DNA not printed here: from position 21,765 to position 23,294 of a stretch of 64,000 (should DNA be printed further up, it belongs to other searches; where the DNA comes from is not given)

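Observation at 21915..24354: Catalytically degenerate glutamate-dehydrogenase-like paralogue(s) encoded beside two authentic gdhA genes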

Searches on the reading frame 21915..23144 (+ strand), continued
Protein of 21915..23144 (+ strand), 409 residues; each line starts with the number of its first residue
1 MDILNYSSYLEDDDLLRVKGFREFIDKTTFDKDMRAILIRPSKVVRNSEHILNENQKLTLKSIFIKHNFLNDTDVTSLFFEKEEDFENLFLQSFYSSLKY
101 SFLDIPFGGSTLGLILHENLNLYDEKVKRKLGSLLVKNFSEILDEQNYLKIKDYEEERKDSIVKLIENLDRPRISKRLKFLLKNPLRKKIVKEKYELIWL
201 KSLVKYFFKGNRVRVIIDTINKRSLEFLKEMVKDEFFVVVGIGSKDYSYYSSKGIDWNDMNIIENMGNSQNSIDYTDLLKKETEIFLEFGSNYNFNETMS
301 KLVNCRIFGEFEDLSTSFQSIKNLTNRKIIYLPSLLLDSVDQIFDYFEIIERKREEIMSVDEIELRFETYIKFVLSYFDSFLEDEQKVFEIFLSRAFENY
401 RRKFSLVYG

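Call 37: fold_search(model_id=the predicted structure, library=pdb)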
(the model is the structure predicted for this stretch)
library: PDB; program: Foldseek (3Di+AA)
matches with E <= 10: 1114; with E <= 0.001: 163
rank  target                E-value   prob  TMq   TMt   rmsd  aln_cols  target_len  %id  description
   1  7mfm_A                2.8e-08  1.00  0.33  0.33  17.6       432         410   13  Glutamate synthase, glutamate dehydrogenase counter-enzyme complex (released 2022-01-05)
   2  1gtm_A                7.0e-08  1.00  0.35  0.35  17.8       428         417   14  STRUCTURE OF GLUTAMATE DEHYDROGENASE (released 1997-01-11)
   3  3k92_E                7.4e-08  1.00  0.33  0.34  15.9       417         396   14  Crystal structure of a E93K mutant of the majour Bacillus subtilis glutamate dehydrogenase RocG (released 2010-06-02)
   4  3k8z_A                8.3e-08  1.00  0.34  0.36  13.1       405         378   14  Crystal Structure of Gudb1 a decryptified secondary glutamate dehydrogenase from B. subtilis (released 2010-06-02)
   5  3k8z_B                1.0e-07  1.00  0.34  0.35  16.1       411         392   14  Crystal Structure of Gudb1 a decryptified secondary glutamate dehydrogenase from B. subtilis (released 2010-06-02)
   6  8zmu_A                1.2e-07  1.00  0.33  0.33  17.8       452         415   12  GLUTAMATE DEHYDROGENASE (W89F-MUTANT) FROM THERMOCOCCUS PROFUNDUS IN THE UNLIGANDED STATE (released 2024-06-05)
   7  8i83_F                1.7e-07  1.00  0.30  0.30  17.2       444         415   14  Crystal Structure of phosphinothricin dehydrogenase (released 2024-02-14)
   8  8xcr                  1.8e-07  1.00  0.33  0.32  17.1       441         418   12  Cryo-EM structure of Glutamate dehydrogenase from Thermococcus profundus in complex with NADP and GLU in the initial sta (released 2023-12-27)
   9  1euz_A                2.2e-07  1.00  0.34  0.33  17.4       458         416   12  GLUTAMATE DEHYDROGENASE FROM THERMOCOCCUS PROFUNDUS IN THE UNLIGATED STATE (released 2001-04-25)
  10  6jn9                  2.3e-07  1.00  0.36  0.35  17.3       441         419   12  Cryo-EM structure of glutamate dehydrogenase from Thermococcus profundus (released 2020-02-12)
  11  8i83_E                2.3e-07  1.00  0.30  0.30  17.6       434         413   14  Crystal Structure of phosphinothricin dehydrogenase (released 2024-02-14)
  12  3k92_D                2.7e-07  1.00  0.34  0.34  17.3       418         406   14  Crystal structure of a E93K mutant of the majour Bacillus subtilis glutamate dehydrogenase RocG (released 2010-06-02)
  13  8i83_B                3.6e-07  1.00  0.34  0.34  17.2       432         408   14  Crystal Structure of phosphinothricin dehydrogenase (released 2024-02-14)
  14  3k92_A                3.6e-07  1.00  0.30  0.30  17.8       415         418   14  Crystal structure of a E93K mutant of the majour Bacillus subtilis glutamate dehydrogenase RocG (released 2010-06-02)
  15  8zmu_B                4.0e-07  1.00  0.32  0.32  17.1       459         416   12  GLUTAMATE DEHYDROGENASE (W89F-MUTANT) FROM THERMOCOCCUS PROFUNDUS IN THE UNLIGANDED STATE (released 2024-06-05)
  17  3k92_B                4.5e-07  1.00  0.33  0.33  18.4       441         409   13  Crystal structure of a E93K mutant of the majour Bacillus subtilis glutamate dehydrogenase RocG (released 2010-06-02)
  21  3k8z_C                6.3e-07  1.00  0.29  0.29  16.8       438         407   13  Crystal Structure of Gudb1 a decryptified secondary glutamate dehydrogenase from B. subtilis (released 2010-06-02)
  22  3k92_F                7.1e-07  1.00  0.34  0.35  14.9       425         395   12  Crystal structure of a E93K mutant of the majour Bacillus subtilis glutamate dehydrogenase RocG (released 2010-06-02)
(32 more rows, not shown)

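Call 81: search_protein_families(library=padloc, proteins=[window:21915-23144:+], max_evalue=0.01)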
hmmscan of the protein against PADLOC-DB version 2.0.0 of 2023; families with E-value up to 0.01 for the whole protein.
window:21915-23144:+ (409 aa): 0 families
